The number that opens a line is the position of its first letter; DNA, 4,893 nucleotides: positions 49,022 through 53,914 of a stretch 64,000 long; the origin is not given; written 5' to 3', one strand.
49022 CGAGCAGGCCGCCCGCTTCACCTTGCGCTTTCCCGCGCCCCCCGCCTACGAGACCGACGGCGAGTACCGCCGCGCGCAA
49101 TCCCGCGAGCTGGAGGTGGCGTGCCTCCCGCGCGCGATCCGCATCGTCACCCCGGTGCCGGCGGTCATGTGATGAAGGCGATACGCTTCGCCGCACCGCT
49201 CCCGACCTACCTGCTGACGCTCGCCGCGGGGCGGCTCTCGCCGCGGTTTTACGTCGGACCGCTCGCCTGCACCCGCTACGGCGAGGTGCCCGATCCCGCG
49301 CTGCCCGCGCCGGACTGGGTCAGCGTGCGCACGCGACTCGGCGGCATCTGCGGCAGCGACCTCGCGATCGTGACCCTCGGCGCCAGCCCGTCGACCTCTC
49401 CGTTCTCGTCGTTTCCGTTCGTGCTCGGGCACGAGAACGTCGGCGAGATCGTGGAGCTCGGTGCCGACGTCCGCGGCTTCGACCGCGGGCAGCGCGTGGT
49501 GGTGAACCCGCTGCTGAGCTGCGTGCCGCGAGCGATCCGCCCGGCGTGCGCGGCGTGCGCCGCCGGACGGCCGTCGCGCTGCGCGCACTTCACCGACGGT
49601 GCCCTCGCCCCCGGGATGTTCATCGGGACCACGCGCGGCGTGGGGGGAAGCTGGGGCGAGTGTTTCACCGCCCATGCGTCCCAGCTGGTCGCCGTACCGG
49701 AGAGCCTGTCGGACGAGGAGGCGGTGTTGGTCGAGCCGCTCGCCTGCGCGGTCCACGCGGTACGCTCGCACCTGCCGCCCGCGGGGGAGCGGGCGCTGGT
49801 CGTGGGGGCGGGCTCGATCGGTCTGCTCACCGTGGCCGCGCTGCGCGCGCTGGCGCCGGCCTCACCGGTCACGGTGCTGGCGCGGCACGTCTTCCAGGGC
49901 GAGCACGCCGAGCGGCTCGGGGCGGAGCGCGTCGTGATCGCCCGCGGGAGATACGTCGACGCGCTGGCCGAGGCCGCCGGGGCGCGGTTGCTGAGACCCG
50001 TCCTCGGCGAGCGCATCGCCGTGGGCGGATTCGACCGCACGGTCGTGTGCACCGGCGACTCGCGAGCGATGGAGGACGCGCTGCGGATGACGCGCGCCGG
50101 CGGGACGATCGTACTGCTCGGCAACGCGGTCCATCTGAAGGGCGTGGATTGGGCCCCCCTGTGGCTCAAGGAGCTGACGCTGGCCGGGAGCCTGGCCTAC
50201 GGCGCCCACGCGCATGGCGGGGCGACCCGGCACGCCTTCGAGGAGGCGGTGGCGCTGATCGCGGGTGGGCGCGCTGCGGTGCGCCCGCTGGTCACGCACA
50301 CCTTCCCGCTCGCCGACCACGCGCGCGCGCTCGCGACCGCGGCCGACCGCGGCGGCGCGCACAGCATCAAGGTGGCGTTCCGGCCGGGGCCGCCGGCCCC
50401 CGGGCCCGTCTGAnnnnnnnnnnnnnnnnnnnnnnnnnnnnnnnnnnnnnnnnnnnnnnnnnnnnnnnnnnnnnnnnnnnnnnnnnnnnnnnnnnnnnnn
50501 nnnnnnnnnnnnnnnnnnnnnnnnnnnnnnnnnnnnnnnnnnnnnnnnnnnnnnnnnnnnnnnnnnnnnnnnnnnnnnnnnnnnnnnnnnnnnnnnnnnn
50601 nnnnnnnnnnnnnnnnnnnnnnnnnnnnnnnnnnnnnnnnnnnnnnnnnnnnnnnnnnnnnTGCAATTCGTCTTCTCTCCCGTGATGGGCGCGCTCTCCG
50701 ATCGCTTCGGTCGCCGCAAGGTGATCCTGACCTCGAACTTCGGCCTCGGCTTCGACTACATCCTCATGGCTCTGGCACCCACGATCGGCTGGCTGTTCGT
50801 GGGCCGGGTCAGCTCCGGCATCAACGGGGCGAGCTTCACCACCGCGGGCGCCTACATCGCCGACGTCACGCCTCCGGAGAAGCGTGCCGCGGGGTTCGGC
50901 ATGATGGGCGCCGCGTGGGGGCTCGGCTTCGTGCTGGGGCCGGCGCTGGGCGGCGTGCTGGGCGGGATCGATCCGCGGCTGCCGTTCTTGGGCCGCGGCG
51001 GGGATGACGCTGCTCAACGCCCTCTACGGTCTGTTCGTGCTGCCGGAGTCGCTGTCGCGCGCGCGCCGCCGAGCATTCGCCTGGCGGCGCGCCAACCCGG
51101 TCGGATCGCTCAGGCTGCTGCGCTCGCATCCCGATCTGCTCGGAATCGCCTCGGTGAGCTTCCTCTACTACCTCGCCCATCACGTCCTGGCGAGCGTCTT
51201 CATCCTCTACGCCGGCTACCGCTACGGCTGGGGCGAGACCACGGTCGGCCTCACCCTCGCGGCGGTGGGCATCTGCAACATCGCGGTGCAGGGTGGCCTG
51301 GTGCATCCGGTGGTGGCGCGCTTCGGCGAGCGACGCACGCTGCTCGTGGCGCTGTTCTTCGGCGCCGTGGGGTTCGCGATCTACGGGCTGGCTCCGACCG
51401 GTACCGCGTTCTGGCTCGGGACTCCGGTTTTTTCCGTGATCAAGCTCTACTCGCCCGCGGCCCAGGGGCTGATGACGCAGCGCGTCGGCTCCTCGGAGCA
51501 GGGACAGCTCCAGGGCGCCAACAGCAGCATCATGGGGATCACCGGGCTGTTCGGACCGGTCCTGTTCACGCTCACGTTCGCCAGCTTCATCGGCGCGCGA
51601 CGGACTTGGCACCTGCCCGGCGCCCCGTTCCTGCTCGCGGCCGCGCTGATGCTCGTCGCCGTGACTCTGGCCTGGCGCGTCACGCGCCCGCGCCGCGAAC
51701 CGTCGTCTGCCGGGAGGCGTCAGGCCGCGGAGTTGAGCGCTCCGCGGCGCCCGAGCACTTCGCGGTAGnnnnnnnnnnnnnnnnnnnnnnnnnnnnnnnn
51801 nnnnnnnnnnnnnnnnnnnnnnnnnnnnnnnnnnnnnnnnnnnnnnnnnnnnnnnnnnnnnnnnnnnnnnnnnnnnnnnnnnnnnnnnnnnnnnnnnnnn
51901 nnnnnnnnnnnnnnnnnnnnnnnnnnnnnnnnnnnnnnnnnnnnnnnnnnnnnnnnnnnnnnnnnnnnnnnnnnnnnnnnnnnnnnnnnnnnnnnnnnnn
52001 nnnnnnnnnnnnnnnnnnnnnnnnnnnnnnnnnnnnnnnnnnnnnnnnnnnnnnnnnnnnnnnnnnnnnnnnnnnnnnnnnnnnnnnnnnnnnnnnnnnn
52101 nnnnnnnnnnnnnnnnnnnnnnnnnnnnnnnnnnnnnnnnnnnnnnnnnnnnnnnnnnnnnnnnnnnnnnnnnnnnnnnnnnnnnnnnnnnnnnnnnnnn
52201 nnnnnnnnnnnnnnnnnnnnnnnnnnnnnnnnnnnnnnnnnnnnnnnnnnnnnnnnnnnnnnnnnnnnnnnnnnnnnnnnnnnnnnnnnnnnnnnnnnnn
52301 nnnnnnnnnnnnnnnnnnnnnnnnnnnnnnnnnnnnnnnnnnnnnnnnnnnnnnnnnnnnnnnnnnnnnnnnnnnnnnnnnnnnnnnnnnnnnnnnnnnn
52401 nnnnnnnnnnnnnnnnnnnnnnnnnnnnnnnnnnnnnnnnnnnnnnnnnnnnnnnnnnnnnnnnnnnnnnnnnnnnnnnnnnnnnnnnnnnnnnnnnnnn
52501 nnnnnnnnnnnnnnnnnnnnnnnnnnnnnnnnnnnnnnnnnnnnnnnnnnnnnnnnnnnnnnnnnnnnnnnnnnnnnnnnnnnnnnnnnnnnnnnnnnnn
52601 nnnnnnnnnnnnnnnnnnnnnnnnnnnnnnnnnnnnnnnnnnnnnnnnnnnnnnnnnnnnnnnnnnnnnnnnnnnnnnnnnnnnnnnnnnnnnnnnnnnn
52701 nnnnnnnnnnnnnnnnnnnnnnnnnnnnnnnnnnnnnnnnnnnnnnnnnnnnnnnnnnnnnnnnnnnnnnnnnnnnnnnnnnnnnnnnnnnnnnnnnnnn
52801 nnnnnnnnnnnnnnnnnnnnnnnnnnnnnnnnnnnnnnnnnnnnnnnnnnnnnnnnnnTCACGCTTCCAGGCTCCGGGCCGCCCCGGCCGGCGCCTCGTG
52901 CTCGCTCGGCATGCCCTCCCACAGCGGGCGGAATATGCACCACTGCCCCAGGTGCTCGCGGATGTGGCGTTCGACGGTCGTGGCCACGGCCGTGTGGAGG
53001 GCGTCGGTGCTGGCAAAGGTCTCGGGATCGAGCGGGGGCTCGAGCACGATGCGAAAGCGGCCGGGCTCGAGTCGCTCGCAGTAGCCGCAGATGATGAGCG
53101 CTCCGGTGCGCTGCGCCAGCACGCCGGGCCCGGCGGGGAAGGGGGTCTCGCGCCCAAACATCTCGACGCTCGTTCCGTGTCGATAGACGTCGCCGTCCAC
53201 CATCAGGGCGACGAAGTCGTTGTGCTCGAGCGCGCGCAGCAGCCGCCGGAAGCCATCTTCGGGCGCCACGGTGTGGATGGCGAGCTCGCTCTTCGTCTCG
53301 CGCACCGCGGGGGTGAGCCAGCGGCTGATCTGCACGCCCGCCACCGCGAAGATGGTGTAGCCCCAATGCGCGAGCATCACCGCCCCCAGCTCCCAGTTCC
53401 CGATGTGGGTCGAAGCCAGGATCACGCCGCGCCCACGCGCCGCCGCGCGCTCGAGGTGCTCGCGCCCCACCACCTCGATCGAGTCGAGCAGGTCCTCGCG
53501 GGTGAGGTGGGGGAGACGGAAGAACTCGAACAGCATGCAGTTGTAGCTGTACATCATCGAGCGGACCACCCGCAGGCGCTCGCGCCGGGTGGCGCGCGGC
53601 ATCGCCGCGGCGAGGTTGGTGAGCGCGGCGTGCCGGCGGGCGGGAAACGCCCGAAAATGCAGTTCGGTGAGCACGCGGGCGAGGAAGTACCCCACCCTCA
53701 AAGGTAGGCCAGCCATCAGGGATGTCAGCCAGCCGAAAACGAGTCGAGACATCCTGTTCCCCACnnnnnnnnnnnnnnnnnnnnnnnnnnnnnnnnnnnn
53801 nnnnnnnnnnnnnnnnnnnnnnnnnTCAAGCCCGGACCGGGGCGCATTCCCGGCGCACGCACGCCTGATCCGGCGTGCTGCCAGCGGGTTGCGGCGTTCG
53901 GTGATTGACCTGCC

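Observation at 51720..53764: patA-like and pimA-like genes coupled in the mycobacterial order.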

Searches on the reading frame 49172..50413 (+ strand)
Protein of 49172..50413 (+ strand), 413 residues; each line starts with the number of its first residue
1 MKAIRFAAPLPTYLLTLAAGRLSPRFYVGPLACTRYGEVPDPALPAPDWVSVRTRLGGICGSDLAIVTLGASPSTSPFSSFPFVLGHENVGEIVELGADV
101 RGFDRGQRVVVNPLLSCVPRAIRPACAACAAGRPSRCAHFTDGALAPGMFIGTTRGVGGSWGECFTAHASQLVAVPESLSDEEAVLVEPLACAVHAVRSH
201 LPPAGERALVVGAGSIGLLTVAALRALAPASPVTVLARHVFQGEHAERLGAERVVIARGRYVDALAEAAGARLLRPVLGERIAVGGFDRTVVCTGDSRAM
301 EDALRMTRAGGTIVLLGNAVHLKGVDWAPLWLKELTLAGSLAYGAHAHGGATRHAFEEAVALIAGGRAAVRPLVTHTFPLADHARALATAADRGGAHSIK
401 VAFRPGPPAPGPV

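Call 18: search_protein_families(library=ncbifam, proteins=[window:49172-50413:+], max_evalue=0.001)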
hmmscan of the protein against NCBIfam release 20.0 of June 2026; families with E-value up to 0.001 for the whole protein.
window:49172-50413:+ (413 aa): 19 families
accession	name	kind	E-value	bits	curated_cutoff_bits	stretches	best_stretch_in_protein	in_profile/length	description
NF041097.1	keto_inos_dh_IolM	equivalog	1.2e-34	119.6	450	1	37-394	43-381/389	scyllo-inosose 3-dehydrogenase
NF003808.0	PRK05396.1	equivalog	1.7e-33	116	380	1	38-391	17-329/341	L-threonine 3-dehydrogenase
NF007375.0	PRK09880.1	equivalog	5.5e-33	114.2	469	1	51-403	31-343/344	L-idonate 5-dehydrogenase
TIGR00692.1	tdh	equivalog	3.4e-31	108.5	458.35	1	39-388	16-326/340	L-threonine 3-dehydrogenase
NF007489.0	PRK10083.1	equivalog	8.9e-30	103.8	376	1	44-401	21-333/339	Zn-dependent oxidoreductase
NF007642.0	PRK10309.1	equivalog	9.9e-24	84.2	550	1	37-388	15-331/347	galactitol-1-phosphate 5-dehydrogenase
TIGR03366.1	HpnZ_proposed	hypoth_equivalog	1.8e-18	66.8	328.1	1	50-329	8-265/315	putative phosphonate catabolism associated alcohol dehydrogenase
NF041172.1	AcrlCoa_red_Thmprot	equivalog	1.8e-18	66.6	500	1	38-392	17-323/334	acryloyl-CoA reductase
NF010344.0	PRK13771.1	subfamily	1.3e-17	63.8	349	1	38-393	17-323/334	putative alcohol dehydrogenase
TIGR03989.1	Rxyl_3153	subfamily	4.7e-17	62.3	440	1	45-382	24-350/370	NDMA-dependent alcohol dehydrogenase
NF047908.1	AldhRedAhr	equivalog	7.9e-17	61.1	470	1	48-259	29-219/335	NADPH-dependent aldehyde reductase Ahr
TIGR01202.1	bchC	equivalog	1.7e-14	53.6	291.25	2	153-391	95-297/308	chlorophyll synthesis pathway protein BchC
TIGR03451.1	mycoS_dep_FDH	equivalog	3.7e-12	45.7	512.9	1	45-318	24-277/358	S-(hydroxymethyl)mycothiol dehydrogenase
NF006940.0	PRK09422.1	equivalog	2e-10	40.2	344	1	54-376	31-309/338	alcohol dehydrogenase AdhP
TIGR02818.1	adh_III_F_hyde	equivalog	5.6e-10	38.8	543.95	1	45-388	24-354/368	S-(hydroxymethyl)glutathione dehydrogenase/class III alcohol dehydrogenase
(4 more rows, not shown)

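Call 62: search_solved_structures(query=window:49172-50413:+, max_evalue=1e-10)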
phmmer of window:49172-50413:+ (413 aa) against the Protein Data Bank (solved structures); distinct sequences matched with E-value up to 1e-10: 41.
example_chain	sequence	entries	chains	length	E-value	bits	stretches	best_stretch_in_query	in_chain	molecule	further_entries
1e3j_A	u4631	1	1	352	6.9e-26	94.6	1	42-401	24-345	NADP(H)-DEPENDENT KETOSE REDUCTASE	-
1pl6_A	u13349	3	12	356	1.6e-24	90.1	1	40-390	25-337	Sorbitol dehydrogenase | human sorbitol dehydrogenase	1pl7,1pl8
3qe3_A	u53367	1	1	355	1.9e-24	89.9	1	40-394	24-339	Sorbitol dehydrogenase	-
4ej6_A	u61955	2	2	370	1.9e-22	83.3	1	39-341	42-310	Putative zinc-binding dehydrogenase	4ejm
5kia_A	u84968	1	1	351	5.3e-22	81.8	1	50-390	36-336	L-threonine 3-dehydrogenase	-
6ie0_A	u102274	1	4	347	3.6e-21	79.1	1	45-343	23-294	(R,R)-butanediol dehydrogenase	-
7y9p_A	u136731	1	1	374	2e-20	76.6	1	41-352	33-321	Xylitol dehydrogenase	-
4ilk_A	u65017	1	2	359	3.2e-19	72.6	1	40-255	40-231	Starvation sensing protein rspB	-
6dkh_A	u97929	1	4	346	1.7e-17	66.9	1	52-403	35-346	L-idonate 5-dehydrogenase (NAD(P)(+))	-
2dfv_A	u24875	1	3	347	6.6e-17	65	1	41-379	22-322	Probable L-threonine 3-dehydrogenase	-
2d8a_A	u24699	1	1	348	6.7e-17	65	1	41-379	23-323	Probable L-threonine 3-dehydrogenase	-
1h2b_A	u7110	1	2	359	6.9e-17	64.9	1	36-269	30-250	ALCOHOL DEHYDROGENASE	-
5vm2_A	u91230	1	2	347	1.6e-16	63.7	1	44-387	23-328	Alcohol dehydrogenase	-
8wwd_A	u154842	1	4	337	1e-15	61.1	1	21-246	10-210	Zinc-containing alcohol dehydrogenase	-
4a2c_A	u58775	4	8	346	6e-15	58.6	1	35-389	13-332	GALACTITOL-1-PHOSPHATE 5-DEHYDROGENASE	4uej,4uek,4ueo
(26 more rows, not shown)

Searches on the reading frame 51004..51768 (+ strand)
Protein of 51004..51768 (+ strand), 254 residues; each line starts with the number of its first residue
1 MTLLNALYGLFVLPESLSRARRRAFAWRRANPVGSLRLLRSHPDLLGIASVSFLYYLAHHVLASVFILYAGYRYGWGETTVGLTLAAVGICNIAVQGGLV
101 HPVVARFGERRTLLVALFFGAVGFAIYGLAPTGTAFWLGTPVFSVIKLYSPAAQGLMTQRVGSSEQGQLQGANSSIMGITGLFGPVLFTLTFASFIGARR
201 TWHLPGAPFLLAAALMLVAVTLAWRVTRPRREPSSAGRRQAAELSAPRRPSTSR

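Call 10: search_protein_families(library=pfam, proteins=[window:51004-51768:+], max_evalue=0.001)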
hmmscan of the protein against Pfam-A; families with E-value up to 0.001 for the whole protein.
window:51004-51768:+ (254 aa): 1 family
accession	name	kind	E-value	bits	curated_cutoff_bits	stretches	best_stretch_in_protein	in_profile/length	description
PF07690.21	MFS_1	-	6.1e-18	65.3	33.4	2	2-185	161-347/347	Major Facilitator Superfamily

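Call 59: search_protein_families(library=ncbifam, proteins=[window:51004-51768:+], max_evalue=0.001)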
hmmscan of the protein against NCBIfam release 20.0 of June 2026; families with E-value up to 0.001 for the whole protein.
window:51004-51768:+ (254 aa): 15 families
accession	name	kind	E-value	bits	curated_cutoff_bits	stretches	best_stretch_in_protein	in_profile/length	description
NF045486.1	tet_MFS_30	exception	4.2e-34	118.4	730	1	4-230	170-390/392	tetracycline efflux MFS transporter Tet(30)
NF012174.0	tet_MFS_A_B_C_D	equivalog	2.7e-33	115.3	475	1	4-222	169-381/382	Tet(A)/Tet(B)/Tet(C) family tetracycline efflux MFS transporter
NF012193.0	tet_MFS_A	exception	4.3e-27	95.1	840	1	4-218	171-379/394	tetracycline efflux MFS transporter Tet(A)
NF012191.0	tet_MFS_C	exception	4.6e-24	85.1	850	1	4-222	172-384/396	tetracycline efflux MFS transporter Tet(C)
NF012192.0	tet_MFS_G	exception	1.8e-20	73.4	800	1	29-204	194-369/391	tetracycline efflux MFS transporter Tet(G)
NF045488.1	tet_MFS_62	exception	3.8e-18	65.8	775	1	47-202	211-366/385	tetracycline efflux MFS transporter Tet(62)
NF012187.0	tet_MFS_E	exception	4e-17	62.4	820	1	45-222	211-383/405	tetracycline efflux MFS transporter Tet(E)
NF012207.0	tet_MFS_H_J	exception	4e-16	59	700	1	53-194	219-360/392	Tet(H)/Tet(J) family tetracycline efflux MFS transporter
NF045684.1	tet_MFS_65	exception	1.1e-15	57.8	800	1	56-216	213-374/383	tetracycline efflux MFS transporter Tet(65)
NF012194.0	tet_MFS_J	exception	1.1e-15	57.5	870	1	53-193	219-359/398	tetracycline efflux MFS transporter Tet(J)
NF012195.0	tet_MFS_H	exception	1.9e-15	56.8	840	1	52-196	218-362/392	tetracycline efflux MFS transporter Tet(H)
NF012190.1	tet_MFS_B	exception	8.4e-15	54.7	850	1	52-202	217-367/400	tetracycline efflux MFS transporter Tet(B)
NF012177.1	tet_MFS_42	exception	1.3e-14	54.3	850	1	3-226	164-385/411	tetracycline efflux MFS transporter Tet(42)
NF012188.1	tet_MFS_Y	exception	1.7e-12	47.1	820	1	48-223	212-382/391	tetracycline efflux MFS transporter Tet(Y)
NF012186.0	tet_MFS_D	exception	1.8e-12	47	775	1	51-196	214-359/394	tetracycline efflux MFS transporter Tet(D)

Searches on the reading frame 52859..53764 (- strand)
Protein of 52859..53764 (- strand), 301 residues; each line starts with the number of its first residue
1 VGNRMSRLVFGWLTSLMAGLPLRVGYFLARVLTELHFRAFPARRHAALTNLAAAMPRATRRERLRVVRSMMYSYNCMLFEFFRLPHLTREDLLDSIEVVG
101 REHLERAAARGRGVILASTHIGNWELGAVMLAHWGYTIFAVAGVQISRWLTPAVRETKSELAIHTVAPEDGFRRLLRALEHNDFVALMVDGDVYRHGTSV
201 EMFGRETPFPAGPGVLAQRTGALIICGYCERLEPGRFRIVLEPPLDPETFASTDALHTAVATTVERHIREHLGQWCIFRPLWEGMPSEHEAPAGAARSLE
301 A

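Call 5: search_protein_families(library=pfam, proteins=[window:52859-53764:-], max_evalue=0.01)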
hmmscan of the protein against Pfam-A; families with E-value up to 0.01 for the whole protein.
window:52859-53764:- (301 aa): 1 family
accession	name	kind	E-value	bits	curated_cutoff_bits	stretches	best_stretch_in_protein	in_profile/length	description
PF03279.18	Lip_A_acyltrans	-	1.9e-40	139.4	22.3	1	16-282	25-293/295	Bacterial lipid A biosynthesis acyltransferase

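Call 6: search_protein_families(library=ncbifam, proteins=[window:52859-53764:-], max_evalue=0.01)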
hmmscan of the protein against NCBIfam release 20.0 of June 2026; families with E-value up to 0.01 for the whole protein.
window:52859-53764:- (301 aa): 18 families
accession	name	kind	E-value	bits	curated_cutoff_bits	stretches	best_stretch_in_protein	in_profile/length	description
NF005919.0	PRK07920.1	equivalog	2.1e-39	135.4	209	1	10-290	17-301/311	phosphatidylinositol mannoside acyltransferase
NF006270.0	PRK08419.1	equivalog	6.1e-27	94.7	248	1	6-278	6-284/298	lipid A biosynthesis lauroyl acyltransferase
TIGR02207.1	lipid_A_htrB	subfamily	1.3e-20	74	297.8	1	15-276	23-285/303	LpxL/LpxP family Kdo(2)-lipid IV(A) lauroyl/palmitoleoyl acyltransferase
NF005120.0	PRK06553.1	equivalog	9.4e-20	71.1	273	1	41-283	57-307/308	lipid A biosynthesis lauroyl acyltransferase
NF004191.0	PRK05646.1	equivalog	7.5e-19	68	491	1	13-276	24-289/310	lipid A biosynthesis lauroyl acyltransferase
NF006487.0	PRK08905.1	equivalog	8e-19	67.8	281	1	13-273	6-264/290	lysophospholipid acyltransferase family protein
NF006437.0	PRK08733.1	equivalog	3.9e-16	59.1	540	1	16-275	30-287/306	LpxL/LpxP family Kdo(2)-lipid IV(A) lauroyl/palmitoleoyl acyltransferase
NF005340.0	PRK06860.1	subfamily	8.7e-16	58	398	1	8-279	23-294/309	lipid A biosynthesis lauroyl acyltransferase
NF006507.0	PRK08943.1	subfamily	4.9e-15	55.4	337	1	15-276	35-298/322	lipid A biosynthesis (KDO)2-(lauroyl)-lipid IVA acyltransferase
NF006438.0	PRK08734.1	equivalog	1.5e-14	53.8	363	1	14-271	14-274/305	lauroyl acyltransferase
TIGR02208.1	lipid_A_msbB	equivalog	7.8e-13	48.4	336.05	1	16-276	26-288/305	lauroyl-Kdo(2)-lipid IV(A) myristoyltransferase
NF004569.0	PRK05906.1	equivalog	4e-11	42.4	439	1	15-243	26-269/454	lipid A biosynthesis lauroyl acyltransferase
NF006432.0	PRK08706.1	equivalog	1.8e-09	37.3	384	1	16-276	10-272/289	lipid A biosynthesis lauroyl acyltransferase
NF005399.0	PRK06946.1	subfamily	2.8e-06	26.8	343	1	8-232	9-232/294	lipid A biosynthesis lauroyl acyltransferase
NF005150.0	PRK06628.1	equivalog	7.1e-06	25.6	350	1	74-255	78-257/290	lipid A biosynthesis lauroyl acyltransferase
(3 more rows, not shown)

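Call 8: search_solved_structures(query=window:52859-53764:-, max_evalue=0.001, show_alignments=2)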
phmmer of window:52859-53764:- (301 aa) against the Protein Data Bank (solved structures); distinct sequences matched with E-value up to 0.001: 5.
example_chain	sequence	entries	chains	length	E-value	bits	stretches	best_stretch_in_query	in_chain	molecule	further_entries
5f2t_A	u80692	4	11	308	1.7e-20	76.7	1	51-297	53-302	Phosphatidylinositol mannoside acyltransferase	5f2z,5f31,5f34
7ojt_A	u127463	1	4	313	2e-20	76.4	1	65-297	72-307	Phosphatidylinositol mannoside acyltransferase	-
5oce_A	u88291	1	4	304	3.8e-20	75.5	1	65-286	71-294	Phosphatidylinositol mannoside acyltransferase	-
5kn7_B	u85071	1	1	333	5.3e-12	48.8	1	17-254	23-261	Lipid A biosynthesis lauroyl acyltransferase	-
5knk_B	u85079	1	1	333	3.1e-11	46.3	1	17-254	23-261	Lipid A biosynthesis lauroyl acyltransferase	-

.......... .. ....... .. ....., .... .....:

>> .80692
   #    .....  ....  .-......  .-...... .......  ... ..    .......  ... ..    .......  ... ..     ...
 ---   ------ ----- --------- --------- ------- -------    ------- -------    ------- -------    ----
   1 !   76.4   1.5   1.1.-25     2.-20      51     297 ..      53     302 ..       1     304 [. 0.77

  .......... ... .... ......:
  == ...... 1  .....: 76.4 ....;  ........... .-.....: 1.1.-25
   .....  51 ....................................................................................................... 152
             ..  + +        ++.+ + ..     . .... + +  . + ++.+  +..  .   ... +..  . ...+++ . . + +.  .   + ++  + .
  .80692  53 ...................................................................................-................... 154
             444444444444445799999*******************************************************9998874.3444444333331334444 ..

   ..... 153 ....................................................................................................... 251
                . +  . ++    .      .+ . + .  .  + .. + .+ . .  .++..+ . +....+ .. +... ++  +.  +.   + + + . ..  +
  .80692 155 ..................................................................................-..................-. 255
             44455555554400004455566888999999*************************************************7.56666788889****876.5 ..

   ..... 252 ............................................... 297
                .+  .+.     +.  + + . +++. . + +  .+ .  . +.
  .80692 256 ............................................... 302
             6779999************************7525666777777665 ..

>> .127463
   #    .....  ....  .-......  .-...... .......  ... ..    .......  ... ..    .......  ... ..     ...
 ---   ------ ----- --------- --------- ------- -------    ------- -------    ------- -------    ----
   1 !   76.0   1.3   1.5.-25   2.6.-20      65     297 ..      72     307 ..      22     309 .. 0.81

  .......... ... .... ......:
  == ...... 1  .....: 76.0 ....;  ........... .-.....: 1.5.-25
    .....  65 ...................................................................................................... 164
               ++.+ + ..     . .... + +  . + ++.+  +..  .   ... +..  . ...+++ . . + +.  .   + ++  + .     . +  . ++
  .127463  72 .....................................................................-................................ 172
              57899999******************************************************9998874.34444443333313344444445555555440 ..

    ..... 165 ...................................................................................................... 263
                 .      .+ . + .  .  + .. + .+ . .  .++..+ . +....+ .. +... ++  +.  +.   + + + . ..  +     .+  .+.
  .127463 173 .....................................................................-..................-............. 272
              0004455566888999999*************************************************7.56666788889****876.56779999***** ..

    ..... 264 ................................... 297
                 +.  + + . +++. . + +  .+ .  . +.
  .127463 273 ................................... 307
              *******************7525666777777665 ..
